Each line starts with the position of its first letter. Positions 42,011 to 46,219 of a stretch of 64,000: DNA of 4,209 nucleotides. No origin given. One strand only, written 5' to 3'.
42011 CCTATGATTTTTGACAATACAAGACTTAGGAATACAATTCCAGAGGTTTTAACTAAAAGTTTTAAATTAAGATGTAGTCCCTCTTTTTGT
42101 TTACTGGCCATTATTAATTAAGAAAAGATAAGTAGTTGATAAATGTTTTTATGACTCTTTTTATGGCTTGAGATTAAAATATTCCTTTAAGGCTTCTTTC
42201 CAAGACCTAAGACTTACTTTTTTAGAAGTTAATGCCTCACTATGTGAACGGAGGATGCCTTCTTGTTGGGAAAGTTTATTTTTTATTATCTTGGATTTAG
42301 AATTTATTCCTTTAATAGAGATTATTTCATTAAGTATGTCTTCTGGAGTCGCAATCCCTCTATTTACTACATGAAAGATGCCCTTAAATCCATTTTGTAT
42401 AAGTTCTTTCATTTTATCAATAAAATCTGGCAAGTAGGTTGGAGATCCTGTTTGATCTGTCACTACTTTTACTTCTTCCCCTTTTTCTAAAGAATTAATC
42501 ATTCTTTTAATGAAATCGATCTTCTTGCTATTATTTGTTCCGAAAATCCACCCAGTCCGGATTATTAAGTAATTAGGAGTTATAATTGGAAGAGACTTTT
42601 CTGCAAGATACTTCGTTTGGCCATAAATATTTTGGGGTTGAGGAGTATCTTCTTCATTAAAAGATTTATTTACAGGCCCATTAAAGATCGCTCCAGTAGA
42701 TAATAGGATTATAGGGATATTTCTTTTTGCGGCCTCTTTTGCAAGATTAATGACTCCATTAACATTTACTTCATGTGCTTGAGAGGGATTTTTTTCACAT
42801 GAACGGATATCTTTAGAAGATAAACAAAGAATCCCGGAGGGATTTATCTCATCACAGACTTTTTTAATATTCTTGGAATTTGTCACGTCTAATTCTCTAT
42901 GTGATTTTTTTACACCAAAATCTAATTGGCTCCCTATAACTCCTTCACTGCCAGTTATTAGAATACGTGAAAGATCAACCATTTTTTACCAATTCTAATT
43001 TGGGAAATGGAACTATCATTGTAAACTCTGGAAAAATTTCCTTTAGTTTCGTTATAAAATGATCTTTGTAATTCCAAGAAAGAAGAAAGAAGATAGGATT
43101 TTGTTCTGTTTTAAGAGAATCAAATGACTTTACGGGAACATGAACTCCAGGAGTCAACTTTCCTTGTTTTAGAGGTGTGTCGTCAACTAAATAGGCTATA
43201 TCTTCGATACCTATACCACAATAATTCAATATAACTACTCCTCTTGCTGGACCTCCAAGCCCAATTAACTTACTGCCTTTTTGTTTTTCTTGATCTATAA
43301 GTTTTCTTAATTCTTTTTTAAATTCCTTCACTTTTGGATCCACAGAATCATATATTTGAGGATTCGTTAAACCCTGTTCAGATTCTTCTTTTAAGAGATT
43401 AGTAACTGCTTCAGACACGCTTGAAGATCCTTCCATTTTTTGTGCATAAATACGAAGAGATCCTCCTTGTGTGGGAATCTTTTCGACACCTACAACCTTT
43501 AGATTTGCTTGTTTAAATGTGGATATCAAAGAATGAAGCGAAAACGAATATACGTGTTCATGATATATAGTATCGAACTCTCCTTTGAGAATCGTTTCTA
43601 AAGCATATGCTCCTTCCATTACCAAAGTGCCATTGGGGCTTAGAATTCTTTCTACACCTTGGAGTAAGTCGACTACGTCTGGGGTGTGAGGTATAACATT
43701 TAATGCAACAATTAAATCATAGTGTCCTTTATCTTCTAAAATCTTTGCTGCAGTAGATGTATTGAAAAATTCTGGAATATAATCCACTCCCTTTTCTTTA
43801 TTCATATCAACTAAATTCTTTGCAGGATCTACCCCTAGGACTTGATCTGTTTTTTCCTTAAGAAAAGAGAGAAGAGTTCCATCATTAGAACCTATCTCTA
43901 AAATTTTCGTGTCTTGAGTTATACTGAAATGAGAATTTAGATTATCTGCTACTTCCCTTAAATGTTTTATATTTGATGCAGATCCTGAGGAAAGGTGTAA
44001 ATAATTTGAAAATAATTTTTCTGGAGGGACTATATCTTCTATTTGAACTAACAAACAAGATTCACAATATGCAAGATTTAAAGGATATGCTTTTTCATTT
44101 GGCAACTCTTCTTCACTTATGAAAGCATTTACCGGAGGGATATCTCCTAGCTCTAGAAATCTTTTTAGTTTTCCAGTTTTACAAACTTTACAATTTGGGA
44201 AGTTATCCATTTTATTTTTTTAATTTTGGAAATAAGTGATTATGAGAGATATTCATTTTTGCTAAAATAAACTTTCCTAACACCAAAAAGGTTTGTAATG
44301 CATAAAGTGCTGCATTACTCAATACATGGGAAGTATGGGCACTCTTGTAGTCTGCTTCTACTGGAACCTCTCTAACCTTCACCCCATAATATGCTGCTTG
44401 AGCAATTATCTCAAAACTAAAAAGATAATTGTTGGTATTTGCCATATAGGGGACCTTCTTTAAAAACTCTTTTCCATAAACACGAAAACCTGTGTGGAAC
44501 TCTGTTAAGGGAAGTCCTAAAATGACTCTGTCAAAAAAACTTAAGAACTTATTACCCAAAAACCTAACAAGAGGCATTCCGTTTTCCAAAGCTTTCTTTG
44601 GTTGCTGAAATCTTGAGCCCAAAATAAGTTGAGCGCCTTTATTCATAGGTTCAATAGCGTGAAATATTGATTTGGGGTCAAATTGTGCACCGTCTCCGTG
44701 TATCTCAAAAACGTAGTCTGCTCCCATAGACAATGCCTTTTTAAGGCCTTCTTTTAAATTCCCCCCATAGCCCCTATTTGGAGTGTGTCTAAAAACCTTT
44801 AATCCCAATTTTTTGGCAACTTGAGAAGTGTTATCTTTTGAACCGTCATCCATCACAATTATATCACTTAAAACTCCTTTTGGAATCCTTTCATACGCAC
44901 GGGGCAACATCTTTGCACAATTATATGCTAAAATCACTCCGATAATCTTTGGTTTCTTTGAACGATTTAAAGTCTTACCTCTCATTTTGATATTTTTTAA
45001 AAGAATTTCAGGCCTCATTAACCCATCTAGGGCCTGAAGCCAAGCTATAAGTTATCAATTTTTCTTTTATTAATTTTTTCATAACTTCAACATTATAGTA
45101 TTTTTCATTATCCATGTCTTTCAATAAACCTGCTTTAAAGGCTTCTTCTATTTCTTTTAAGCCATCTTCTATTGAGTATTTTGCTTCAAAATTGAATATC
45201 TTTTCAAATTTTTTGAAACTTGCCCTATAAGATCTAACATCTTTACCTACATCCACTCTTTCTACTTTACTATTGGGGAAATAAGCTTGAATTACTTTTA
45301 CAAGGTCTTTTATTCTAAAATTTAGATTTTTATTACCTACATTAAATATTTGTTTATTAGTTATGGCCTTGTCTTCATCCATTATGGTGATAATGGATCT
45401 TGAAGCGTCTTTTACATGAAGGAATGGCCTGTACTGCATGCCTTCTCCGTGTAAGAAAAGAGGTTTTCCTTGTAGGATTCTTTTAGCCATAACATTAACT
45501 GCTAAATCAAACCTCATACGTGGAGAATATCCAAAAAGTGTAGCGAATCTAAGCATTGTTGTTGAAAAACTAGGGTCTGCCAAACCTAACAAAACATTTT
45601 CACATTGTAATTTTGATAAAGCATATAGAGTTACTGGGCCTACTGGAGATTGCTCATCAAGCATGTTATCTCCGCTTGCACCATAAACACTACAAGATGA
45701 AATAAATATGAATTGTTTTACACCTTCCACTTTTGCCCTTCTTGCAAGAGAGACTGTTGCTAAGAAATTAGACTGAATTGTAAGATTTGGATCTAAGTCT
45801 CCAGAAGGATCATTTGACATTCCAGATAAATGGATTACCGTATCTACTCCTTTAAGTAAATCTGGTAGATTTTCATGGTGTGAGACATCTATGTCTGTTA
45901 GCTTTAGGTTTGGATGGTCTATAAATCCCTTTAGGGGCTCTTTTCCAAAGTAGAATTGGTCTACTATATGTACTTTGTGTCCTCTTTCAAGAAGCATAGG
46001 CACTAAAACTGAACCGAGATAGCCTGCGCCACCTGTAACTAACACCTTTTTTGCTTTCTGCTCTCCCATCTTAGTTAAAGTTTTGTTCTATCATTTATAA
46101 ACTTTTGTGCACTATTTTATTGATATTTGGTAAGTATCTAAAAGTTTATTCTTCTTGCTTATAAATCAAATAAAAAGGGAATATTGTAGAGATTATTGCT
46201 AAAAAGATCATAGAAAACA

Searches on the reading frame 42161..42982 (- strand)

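Call 34: search_protein_families(library=pfam, proteins=[window:42161-42982:-], max_evalue=0.0001)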
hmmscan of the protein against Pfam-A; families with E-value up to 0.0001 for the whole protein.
window:42161-42982:- (273 aa): 6 families
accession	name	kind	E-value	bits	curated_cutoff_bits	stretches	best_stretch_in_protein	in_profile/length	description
PF04321.23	RmlD_sub_bind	-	2.2e-47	161.9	27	1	6-269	2-282/287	RmlD substrate binding domain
PF01370.27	Epimerase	-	2.3e-16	60.4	20.9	1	29-179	46-207/240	NAD dependent epimerase/dehydratase family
PF16363.11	GDP_Man_Dehyd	-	1.6e-09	38.1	27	1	30-207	58-249/332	GDP-mannose 4,6 dehydratase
PF01073.25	3Beta_HSD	-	1.7e-06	27.7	22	1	19-131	41-157/280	3-beta hydroxysteroid dehydrogenase/isomerase family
PF02719.21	Polysacc_synt_2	-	6.5e-06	26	20.2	1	32-152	62-177/293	Polysaccharide biosynthesis protein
PF07993.18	NAD_binding_4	-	9.9e-05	22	20.1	0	67-180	106-241/258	Male sterility protein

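Call 54: search_protein_families(library=ncbifam, proteins=[window:42161-42982:-], max_evalue=1e-8)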
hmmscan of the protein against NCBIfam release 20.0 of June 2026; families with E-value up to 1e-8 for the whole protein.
window:42161-42982:- (273 aa): 3 families
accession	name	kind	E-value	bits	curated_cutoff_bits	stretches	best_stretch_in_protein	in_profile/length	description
TIGR01214.1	rmlD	equivalog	3.4e-45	154.4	224.05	1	6-269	1-282/285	dTDP-4-dehydrorhamnose reductase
NF007440.0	PRK09987.1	equivalog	2.4e-20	73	308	1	24-216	31-226/299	dTDP-4-dehydrorhamnose reductase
TIGR01179.1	galE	equivalog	2.3e-09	36.5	262.3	0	31-131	54-156/332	UDP-glucose 4-epimerase GalE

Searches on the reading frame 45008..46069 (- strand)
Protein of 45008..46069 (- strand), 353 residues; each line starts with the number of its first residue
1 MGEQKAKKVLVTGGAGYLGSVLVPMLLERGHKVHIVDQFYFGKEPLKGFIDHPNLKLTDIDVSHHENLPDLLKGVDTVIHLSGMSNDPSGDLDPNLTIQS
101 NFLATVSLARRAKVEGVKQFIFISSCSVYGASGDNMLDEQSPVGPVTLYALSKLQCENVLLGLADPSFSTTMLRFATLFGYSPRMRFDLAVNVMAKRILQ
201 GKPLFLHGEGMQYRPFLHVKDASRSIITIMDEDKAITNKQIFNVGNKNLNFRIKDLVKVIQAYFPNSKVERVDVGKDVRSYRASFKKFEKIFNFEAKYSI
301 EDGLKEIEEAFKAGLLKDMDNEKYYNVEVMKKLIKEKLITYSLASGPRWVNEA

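Call 35: search_protein_families(library=pfam, proteins=[window:45008-46069:-], max_evalue=0.0001)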
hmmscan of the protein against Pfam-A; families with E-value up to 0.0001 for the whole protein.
window:45008-46069:- (353 aa): 8 families
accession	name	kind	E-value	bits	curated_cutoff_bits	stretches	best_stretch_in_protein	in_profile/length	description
PF01370.27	Epimerase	-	4.4e-44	151.1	20.9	1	9-245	1-240/240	NAD dependent epimerase/dehydratase family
PF16363.11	GDP_Man_Dehyd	-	4.1e-31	109.1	27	1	10-306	1-331/332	GDP-mannose 4,6 dehydratase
PF01073.25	3Beta_HSD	-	5.8e-16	58.8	22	1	10-195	1-198/280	3-beta hydroxysteroid dehydrogenase/isomerase family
PF04321.23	RmlD_sub_bind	-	1.5e-13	50.9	27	1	8-246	2-214/287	RmlD substrate binding domain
PF13460.12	NAD_binding_10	-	2.3e-11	44.4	27.2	1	13-134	1-108/184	NAD(P)H-binding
PF05368.20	NmrA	-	3.7e-11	43.6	27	1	6-302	2-262/298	NmrA-like family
PF02719.21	Polysacc_synt_2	-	1.1e-09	38.3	20.2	1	9-292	1-274/293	Polysaccharide biosynthesis protein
PF07993.18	NAD_binding_4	-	3.2e-05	23.6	20.1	0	11-34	1-25/258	Male sterility protein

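Call 54: search_protein_families(library=ncbifam, proteins=[window:45008-46069:-], max_evalue=1e-8)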
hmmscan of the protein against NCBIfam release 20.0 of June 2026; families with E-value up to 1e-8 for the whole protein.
window:45008-46069:- (353 aa): 18 families
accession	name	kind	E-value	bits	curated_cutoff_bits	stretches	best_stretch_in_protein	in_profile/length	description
TIGR01179.1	galE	equivalog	3.4e-33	114.9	262.3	1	8-300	1-314/332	UDP-glucose 4-epimerase GalE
TIGR01181.1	dTDP_gluc_dehyt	equivalog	3.1e-27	95.5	365.1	1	8-306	1-306/321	dTDP-glucose 4,6-dehydratase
TIGR04180.1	EDH_00030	hypoth_equivalog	1.1e-22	80.5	475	1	9-270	1-261/297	NAD-dependent 4,6-dehydratase LegB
TIGR02197.1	heptose_epim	equivalog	1.4e-22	80.3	274.6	1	9-306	1-308/316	ADP-glyceromanno-heptose 6-epimerase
NF008872.0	PRK11908.1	equivalog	9.4e-19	67.6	294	1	7-262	2-269/349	bifunctional UDP-4-keto-pentose/UDP-xylose synthase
NF007956.0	PRK10675.1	subfamily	6.3e-18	65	394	1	8-181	2-183/338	UDP-glucose 4-epimerase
NF043036.1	ErythonDh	equivalog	5.3e-14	52.1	325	1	8-160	2-160/321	D-erythronate dehydrogenase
NF005998.1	PRK08125.1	equivalog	6.9e-14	51.2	777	1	4-267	313-588/649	bifunctional UDP-4-amino-4-deoxy-L-arabinose formyltransferase/UDP-glucuronic acid oxidase ArnA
NF007582.0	PRK10217.1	equivalog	1.2e-13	50.9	698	1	7-263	2-269/355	dTDP-glucose 4,6-dehydratase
TIGR01214.1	rmlD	equivalog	1.9e-13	50.2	224.05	1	8-201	1-170/285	dTDP-4-dehydrorhamnose reductase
TIGR03466.1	HpnA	hypoth_equivalog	3.1e-13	49.3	367.65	1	8-164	2-156/327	hopanoid-associated sugar epimerase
NF011728.1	PRK15181.1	equivalog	1.1e-10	41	760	1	6-307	15-333/348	Vi polysaccharide biosynthesis UDP-N-acetylglucosaminuronic acid C-4 epimerase TviC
NF007490.0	PRK10084.1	subfamily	1.8e-10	40.4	649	1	8-318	2-330/361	dTDP-glucose 4,6-dehydratase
TIGR01777.1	yfcH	hypoth_equivalog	4.2e-10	39.7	207.35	1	9-234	1-215/292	TIGR01777 family oxidoreductase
NF042422.1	oxyalk_red_OleD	equivalog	6.9e-10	38.8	580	1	8-182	2-172/329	2-alkyl-3-oxoalkanoate reductase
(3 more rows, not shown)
